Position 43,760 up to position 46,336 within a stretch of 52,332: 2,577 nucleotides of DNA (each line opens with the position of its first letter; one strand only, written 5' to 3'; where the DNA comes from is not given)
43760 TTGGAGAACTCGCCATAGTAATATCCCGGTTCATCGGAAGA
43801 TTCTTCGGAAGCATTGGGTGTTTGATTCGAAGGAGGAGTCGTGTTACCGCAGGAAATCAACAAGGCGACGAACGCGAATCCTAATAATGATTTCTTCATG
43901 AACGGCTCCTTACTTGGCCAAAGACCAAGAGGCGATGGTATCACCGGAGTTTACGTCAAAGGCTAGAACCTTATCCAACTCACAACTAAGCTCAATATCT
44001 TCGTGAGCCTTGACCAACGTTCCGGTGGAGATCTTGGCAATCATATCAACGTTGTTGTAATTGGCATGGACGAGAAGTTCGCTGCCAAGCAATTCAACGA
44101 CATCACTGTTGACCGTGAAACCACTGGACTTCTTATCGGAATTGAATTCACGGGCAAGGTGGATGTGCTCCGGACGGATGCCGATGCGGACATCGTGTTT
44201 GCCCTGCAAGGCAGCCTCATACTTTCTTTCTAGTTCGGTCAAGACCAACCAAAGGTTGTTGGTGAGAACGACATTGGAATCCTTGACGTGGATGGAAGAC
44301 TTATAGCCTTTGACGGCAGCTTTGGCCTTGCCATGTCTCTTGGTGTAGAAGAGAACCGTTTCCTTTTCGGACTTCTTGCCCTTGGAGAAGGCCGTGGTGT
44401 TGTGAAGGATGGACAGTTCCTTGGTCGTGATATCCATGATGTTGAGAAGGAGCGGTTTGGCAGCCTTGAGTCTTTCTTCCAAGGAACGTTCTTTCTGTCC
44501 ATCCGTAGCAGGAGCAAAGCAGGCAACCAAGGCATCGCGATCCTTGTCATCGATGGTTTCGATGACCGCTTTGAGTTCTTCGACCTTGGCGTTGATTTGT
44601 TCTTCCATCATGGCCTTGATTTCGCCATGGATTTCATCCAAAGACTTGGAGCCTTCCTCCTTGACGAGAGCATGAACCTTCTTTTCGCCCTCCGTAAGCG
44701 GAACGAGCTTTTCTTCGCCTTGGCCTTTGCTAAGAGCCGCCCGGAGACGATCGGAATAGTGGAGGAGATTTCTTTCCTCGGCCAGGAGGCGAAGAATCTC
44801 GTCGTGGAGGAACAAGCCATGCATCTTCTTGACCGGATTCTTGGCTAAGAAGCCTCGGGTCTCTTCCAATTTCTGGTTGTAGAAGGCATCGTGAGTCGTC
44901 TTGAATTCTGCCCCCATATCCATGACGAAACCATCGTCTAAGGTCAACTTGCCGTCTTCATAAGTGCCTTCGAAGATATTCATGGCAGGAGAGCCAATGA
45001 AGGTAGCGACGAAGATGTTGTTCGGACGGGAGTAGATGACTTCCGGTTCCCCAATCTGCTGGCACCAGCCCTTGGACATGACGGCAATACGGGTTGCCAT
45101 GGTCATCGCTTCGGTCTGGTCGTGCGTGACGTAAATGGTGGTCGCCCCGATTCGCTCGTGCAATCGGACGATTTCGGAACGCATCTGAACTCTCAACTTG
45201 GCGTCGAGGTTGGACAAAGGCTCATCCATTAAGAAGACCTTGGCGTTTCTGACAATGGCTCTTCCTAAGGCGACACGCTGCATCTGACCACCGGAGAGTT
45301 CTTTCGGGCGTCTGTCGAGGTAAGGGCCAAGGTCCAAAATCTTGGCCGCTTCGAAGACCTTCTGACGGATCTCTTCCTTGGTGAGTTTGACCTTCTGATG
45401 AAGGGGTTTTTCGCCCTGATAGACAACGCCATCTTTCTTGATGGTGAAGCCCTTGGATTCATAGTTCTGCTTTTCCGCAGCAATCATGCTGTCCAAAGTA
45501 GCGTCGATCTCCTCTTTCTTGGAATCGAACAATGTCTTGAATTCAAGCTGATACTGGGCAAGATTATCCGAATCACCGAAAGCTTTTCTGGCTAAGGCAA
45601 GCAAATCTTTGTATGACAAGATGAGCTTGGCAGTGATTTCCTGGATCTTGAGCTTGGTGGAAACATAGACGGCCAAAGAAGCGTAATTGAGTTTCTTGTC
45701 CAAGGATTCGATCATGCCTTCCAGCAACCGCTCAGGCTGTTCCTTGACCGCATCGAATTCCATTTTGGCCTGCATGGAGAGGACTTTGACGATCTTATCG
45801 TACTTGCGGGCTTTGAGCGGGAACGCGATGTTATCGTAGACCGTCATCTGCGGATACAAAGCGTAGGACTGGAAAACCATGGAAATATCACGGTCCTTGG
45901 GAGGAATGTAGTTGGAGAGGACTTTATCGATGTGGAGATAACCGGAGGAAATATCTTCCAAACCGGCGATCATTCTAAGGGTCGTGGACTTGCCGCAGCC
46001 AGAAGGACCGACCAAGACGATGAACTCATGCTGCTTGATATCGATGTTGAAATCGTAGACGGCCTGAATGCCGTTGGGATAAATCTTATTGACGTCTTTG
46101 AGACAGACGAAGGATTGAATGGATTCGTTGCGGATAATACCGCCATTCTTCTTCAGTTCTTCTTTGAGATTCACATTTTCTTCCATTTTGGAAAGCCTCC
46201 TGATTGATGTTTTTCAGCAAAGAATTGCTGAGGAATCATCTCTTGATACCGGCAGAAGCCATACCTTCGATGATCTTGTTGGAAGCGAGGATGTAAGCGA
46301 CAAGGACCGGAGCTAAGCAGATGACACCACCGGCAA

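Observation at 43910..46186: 758-aa MalK/MsmX paralog: the two insertion points are shared with the 573-aa paralog but carry unrelated, much longer K/E-rich inserts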

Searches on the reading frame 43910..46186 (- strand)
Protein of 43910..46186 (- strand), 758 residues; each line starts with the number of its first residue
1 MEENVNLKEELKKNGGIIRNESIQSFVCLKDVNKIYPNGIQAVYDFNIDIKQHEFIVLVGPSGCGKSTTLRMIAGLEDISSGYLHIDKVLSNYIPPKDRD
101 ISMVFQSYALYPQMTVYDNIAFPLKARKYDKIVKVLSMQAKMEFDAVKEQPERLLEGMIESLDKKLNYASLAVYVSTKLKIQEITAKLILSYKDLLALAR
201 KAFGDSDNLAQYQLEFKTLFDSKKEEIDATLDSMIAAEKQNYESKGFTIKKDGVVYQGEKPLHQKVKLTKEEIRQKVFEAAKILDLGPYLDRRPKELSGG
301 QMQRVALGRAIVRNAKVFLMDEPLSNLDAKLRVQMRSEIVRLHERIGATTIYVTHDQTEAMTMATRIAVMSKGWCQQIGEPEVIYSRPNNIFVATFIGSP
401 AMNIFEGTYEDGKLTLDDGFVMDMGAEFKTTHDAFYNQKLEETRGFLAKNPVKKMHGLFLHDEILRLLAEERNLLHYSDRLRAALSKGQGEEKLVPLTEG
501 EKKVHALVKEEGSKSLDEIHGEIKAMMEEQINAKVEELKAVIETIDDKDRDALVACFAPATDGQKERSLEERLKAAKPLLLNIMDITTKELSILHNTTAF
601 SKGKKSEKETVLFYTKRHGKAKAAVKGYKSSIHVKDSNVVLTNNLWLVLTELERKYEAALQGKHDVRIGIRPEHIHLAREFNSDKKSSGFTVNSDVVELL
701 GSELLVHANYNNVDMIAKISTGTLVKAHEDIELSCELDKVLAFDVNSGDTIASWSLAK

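Call 3: search_protein_families(library=pfam, proteins=[window:43910-46186:-], max_evalue=0.01)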
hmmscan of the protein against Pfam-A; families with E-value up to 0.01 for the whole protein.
window:43910-46186:- (758 aa): 8 families
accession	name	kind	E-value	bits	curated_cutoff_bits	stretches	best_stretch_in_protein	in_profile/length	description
PF00005.33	ABC_tran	-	8.9e-29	101.3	25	2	45-154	3-109/137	ABC transporter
PF17912.7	OB_MalK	-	4.5e-08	34.3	27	1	398-426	1-30/53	MalK OB fold domain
PF03215.21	Rad17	-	9e-06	26.2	23.8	1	50-152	42-143/186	Rad17 P-loop domain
PF13304.12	AAA_21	-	0.00011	22.8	27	0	55-84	1-33/304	AAA domain, putative AbiEii toxin, Type IV TA system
PF13401.12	AAA_22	-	0.00015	22.5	27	1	52-97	4-33/130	AAA domain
PF00004.35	AAA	-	0.00043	21.2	21.2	0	56-107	1-52/131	ATPase family associated with various cellular activities (AAA)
PF02463.25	SMC_N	-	0.0007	19.5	40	0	238-369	102-211/220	RecF/RecN/SMC N terminal domain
PF20720.3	nSTAND3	-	0.0028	17.8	27.2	0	50-74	14-38/155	Novel STAND NTPase 3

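Call 4: search_protein_families(library=ncbifam, proteins=[window:43910-46186:-], max_evalue=0.01)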
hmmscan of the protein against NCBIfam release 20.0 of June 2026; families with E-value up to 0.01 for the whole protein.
window:43910-46186:- (758 aa): 187 families (the best 25 are shown)
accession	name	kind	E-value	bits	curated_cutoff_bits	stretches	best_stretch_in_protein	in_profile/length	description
NF008653.0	PRK11650.1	subfamily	8.6e-124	413.2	432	3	267-418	105-256/357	sn-glycerol-3-phosphate ABC transporter ATP-binding protein UgpC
NF008233.0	PRK11000.1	equivalog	6.6e-99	331.2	568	2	267-406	104-243/369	maltose/maltodextrin ABC transporter ATP-binding protein MalK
NF040933.2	ABC_arch_GlcV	equivalog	4.2e-88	295.6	450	2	265-425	110-268/357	glucose ABC transporter ATP-binding protein GlcV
NF006987.0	PRK09452.1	equivalog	9.2e-84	281.3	482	2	267-410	118-259/378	spermidine/putrescine ABC transporter ATP-binding protein PotA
TIGR01187.1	potA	subfamily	8.2e-83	278.2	355.6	2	266-412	70-214/325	polyamine ABC transporter ATP-binding protein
TIGR03265.1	PhnT2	equivalog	3.2e-81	273.3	457.7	2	267-413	105-249/353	putative 2-aminoethylphosphonate ABC transporter ATP-binding protein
NF043075.1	MMSYN1_0197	equivalog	2e-78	263.7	550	2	267-417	103-252/341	spermidine/putrescine ABC transporter ATP-binding protein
NF008621.0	PRK11607.1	equivalog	1.4e-74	251.2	613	2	265-424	118-272/377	putrescine ABC transporter ATP-binding subunit PotG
NF008513.0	PRK11432.1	equivalog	3.1e-74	250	496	2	266-429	106-266/351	ferric ABC transporter ATP-binding protein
NF040840.2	tungstate_WtpC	equivalog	5e-66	223.3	440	2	267-411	101-243/347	tungstate ABC transporter ATP-binding protein WtpC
TIGR00968.1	3a0106s01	subfamily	2e-65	220.7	342.75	2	267-399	101-233/237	sulfate ABC transporter ATP-binding protein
TIGR03258.1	PhnT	equivalog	2.6e-63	214.2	499.15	2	267-400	109-243/359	2-aminoethylphosphonate ABC transport system ATP-binding subunit PhnT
NF008105.0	PRK10851.1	equivalog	7.9e-60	202.5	502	2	262-416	102-254/362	sulfate/thiosulfate ABC transporter ATP-binding protein CysA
TIGR01186.1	proV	subfamily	4e-55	187.4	326.6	2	266-399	99-232/363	betaine/proline/choline family ABC transporter ATP-binding protein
TIGR03415.1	ABC_choXWV_ATP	equivalog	2.8e-47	161.5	483.75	2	269-398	137-266/382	choline ABC transporter ATP-binding protein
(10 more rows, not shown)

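Call 5: search_solved_structures(query=window:43910-46186:-, show_alignments=3, max_evalue=1e-20)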
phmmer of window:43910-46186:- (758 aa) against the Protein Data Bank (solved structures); distinct sequences matched with E-value up to 1e-20: 132 (the best 60 are shown).
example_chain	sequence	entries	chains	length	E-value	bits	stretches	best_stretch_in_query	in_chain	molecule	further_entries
6yir_A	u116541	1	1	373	1.5e-102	347.5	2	267-418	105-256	Oligosaccharides import ATP-binding protein MsmX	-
7x0q_A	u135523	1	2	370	3.9e-100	339.6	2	267-408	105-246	ABC transporter related protein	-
8ja7_C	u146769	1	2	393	2e-93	317.4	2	266-419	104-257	Trehalose import ATP-binding protein SugC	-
7cad_C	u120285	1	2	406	1.4e-92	314.6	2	267-418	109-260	ABC transporter, ATP-binding protein SugC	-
7cae_C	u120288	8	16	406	3.7e-92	313.2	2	267-418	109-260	ABC transporter, ATP-binding protein SugC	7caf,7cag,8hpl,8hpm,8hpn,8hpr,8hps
2d62_A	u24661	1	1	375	6e-92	312.5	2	267-425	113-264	multiple sugar-binding transport ATP-binding protein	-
1g29_1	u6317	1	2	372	2.8e-89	303.7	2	267-421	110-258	MALTOSE TRANSPORT PROTEIN MALK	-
4tqu_S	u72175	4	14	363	9.5e-86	292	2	267-406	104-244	AlgS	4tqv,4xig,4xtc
1vci_A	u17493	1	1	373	3.8e-84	286.7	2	267-421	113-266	sugar-binding transport ATP-binding protein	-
1v43_A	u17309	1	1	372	3.8e-84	286.7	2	267-420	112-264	sugar-binding transport ATP-binding protein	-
2yyz_A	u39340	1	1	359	9.2e-77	262.3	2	268-405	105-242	Sugar ABC transporter, ATP-binding protein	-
1q1b_A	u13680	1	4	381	2.7e-72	247.6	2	269-405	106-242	Maltose/maltodextrin transport ATP-binding protein malK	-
1q12_A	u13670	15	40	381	2.7e-72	247.6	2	269-405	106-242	Maltose/maltodextrin transport ATP-binding protein malK | Maltose/maltodextrin import ATP-binding protein malK | Fused maltose transport subunit, ATP-binding co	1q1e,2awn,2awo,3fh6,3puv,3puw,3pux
9bcr_C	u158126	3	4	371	2.8e-72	247.5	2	269-405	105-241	Maltose/maltodextrin import ATP-binding protein MalK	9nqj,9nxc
9bcr_D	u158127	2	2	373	2.8e-72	247.5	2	269-405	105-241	Maltose/maltodextrin import ATP-binding protein MalK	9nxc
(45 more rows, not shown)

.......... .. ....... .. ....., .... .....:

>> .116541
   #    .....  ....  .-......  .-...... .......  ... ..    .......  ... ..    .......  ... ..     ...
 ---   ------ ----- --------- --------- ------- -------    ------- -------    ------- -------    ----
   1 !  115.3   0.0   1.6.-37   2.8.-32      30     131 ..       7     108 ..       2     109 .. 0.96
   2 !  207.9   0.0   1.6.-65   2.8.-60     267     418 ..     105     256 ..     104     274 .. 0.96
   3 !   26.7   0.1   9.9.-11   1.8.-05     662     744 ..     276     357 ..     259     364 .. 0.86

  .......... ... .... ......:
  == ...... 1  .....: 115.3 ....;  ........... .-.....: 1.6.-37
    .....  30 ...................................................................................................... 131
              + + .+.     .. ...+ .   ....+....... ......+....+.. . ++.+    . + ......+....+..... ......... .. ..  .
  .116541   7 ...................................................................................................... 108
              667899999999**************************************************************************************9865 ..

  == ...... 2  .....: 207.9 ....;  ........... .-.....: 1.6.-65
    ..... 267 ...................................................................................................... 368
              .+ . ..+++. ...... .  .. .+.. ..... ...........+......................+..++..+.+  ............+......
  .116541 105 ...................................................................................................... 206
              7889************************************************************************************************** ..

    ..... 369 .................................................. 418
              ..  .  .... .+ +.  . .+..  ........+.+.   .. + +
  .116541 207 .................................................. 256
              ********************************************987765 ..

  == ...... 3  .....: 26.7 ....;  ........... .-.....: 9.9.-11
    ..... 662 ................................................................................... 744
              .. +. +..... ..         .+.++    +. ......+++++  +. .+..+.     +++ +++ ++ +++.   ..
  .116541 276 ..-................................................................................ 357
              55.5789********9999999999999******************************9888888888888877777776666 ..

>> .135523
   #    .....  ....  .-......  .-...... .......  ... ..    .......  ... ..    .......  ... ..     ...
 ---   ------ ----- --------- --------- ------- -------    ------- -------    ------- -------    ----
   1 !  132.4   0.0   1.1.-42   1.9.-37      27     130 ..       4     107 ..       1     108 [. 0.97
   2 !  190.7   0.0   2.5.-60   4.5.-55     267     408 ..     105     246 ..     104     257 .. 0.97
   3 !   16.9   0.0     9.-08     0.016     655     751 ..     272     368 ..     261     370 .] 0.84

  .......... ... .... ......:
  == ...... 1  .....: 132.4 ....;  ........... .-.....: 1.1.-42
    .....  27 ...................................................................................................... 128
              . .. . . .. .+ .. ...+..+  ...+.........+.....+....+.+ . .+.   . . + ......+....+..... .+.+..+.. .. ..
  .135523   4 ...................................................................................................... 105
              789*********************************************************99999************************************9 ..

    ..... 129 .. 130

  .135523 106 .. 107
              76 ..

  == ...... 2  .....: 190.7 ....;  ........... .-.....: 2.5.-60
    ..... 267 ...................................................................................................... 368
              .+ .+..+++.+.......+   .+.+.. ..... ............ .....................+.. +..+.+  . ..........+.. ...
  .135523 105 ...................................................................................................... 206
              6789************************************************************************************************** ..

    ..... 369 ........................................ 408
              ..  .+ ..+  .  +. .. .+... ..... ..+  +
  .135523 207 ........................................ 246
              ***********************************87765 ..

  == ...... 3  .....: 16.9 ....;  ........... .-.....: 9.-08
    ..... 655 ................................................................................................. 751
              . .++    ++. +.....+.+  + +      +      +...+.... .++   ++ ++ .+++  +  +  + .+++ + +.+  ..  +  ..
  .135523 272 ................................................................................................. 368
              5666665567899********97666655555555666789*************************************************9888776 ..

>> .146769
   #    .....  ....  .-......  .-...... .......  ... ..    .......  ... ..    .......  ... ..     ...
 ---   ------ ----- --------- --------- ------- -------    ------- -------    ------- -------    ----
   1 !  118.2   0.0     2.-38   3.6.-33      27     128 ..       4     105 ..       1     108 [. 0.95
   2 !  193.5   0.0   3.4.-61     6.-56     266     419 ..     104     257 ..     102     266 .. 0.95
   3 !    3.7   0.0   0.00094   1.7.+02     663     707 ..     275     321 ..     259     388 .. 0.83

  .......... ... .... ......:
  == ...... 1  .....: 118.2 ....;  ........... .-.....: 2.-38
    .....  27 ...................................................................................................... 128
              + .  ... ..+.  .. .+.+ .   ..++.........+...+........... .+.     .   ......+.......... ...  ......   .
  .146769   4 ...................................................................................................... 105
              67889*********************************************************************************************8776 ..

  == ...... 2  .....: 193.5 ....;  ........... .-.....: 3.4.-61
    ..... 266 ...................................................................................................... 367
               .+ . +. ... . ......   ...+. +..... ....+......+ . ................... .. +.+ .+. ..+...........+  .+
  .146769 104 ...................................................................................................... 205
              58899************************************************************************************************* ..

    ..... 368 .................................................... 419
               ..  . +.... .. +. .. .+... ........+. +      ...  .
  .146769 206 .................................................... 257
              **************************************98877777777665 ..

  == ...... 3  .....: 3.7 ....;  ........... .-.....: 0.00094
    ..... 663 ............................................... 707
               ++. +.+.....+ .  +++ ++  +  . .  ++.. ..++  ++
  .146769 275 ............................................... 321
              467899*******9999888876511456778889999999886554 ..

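Call 9: find_homologous_proteins(query=window:43910-46186:-, max_evalue=1e-10)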
Query window:43910-46186:- (758 aa): 8000 proteins with E <= 1e-10 among 8000 candidates; the best 120 are listed.
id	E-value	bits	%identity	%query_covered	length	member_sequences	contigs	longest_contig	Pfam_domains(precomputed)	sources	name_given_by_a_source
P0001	0.0e+0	1576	94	100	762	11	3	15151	PF00005.34,PF03215.22,PF17912.8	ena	-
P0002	6.0e-257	873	59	99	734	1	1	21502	PF00005.34,PF03215.22,PF17912.8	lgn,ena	-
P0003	8.5e-257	872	59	99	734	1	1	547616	PF00005.34,PF03215.22,PF17912.8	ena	-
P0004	1.1e-256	872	59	99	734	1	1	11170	PF00005.34,PF03215.22,PF17912.8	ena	-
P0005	2.3e-256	871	58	99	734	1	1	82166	PF00005.34,PF17912.8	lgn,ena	-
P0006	1.1e-248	845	56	99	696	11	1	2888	PF00005.34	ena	-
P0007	9.5e-242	823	57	97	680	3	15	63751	PF00005.34,PF03215.22,PF17912.8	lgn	-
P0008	2.2e-240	818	55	98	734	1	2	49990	PF00005.34,PF03215.22,PF17912.8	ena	-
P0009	3.1e-239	814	54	99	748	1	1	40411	PF00005.34,PF03215.22,PF17912.8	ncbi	-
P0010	6.7e-238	810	56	97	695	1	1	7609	PF08402.17,PF00005.34,PF17912.8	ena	-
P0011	3.3e-236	804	55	98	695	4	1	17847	PF08402.17,PF00005.34,PF17912.8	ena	-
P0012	4.3e-236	804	56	98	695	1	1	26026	PF08402.17,PF00005.34,PF17912.8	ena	-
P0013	9.8e-236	803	55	99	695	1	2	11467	PF08402.17,PF00005.34,PF17912.8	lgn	-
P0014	2.2e-235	802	55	98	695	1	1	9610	PF08402.17,PF00005.34,PF17912.8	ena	-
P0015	6.7e-235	800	53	98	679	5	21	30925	PF00005.34,PF01637.25,PF03215.22,PF13304.13,PF17912.8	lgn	-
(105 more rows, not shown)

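Call 32: predict_structure(alignment_id=A1)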
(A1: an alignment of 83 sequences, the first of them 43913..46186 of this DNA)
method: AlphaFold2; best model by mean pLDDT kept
length: 758 residues; sequences in the alignment: 83
mean_pLDDT: 77.7   pTM: 0.50
mean pLDDT of the five models: 77.7, 74.6, 73.7, 73.6, 72.4
residues with pLDDT >= 90: 293; 70-90: 233; 50-70: 157; < 50: 75
segments of 3 or more residues with pLDDT < 50: 1-4, 37-43, 367-379, 381-385, 394-398, 604-618, 620-622, 624-633, 635-641
pLDDT, mean of each block of 10 residues (from residue 1): 52 72 75 51 58 64 52 59 75 71 60 89 86 91 92 93 81 91 93 93 90 94 93 93 91 89 91 90 88 83 80 70 55 65 66 59 52 41 49 49 90 94 94 94 92 92 90 85 79 75 77 76 89 94 94 90 78 91 78 69 48 40 44 43 78 93 94 91 92 79 78 87 81 94 89 71
secondary structure, 60 per line:
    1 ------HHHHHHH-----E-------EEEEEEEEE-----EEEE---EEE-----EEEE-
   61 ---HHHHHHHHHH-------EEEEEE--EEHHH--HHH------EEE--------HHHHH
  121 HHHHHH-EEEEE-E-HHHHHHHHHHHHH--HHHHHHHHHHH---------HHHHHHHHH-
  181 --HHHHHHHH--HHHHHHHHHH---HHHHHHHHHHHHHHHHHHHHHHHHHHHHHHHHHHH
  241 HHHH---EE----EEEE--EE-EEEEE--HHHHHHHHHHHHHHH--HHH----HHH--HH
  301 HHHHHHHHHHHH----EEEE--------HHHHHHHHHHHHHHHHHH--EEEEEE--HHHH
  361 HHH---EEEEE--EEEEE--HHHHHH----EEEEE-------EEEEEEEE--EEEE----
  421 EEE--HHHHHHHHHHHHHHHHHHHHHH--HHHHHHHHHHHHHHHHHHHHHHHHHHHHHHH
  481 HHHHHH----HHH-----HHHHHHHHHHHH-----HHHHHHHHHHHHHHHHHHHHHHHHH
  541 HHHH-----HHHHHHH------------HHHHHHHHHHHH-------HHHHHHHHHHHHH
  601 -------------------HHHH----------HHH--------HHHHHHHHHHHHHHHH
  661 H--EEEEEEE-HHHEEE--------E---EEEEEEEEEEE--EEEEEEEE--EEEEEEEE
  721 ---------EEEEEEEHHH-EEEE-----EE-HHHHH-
elements in order (helices of 4 or more, strands of 3 or more residues): H7-13 E27-35 E41-44 E48-50 E56-59 H64-73 E81-86 E105-107 H116-126 E128-132 H136-148 H151-161 H171-179 H183-190 H193-202 H206-244 E254-257 E263-267 H270-284 H299-312 E317-320 H329-346 E349-354 H357-363 E367-371 E374-378 H381-386 E391-395 E403-410 E413-416 E421-423 H426-447 H450-486 H499-510 H516-544 H550-556 H569-580 H588-600 H620-623 H645-661 E664-670 E675-677 E690-700 E703-710 E713-720 E730-736 E741-744 H753-757
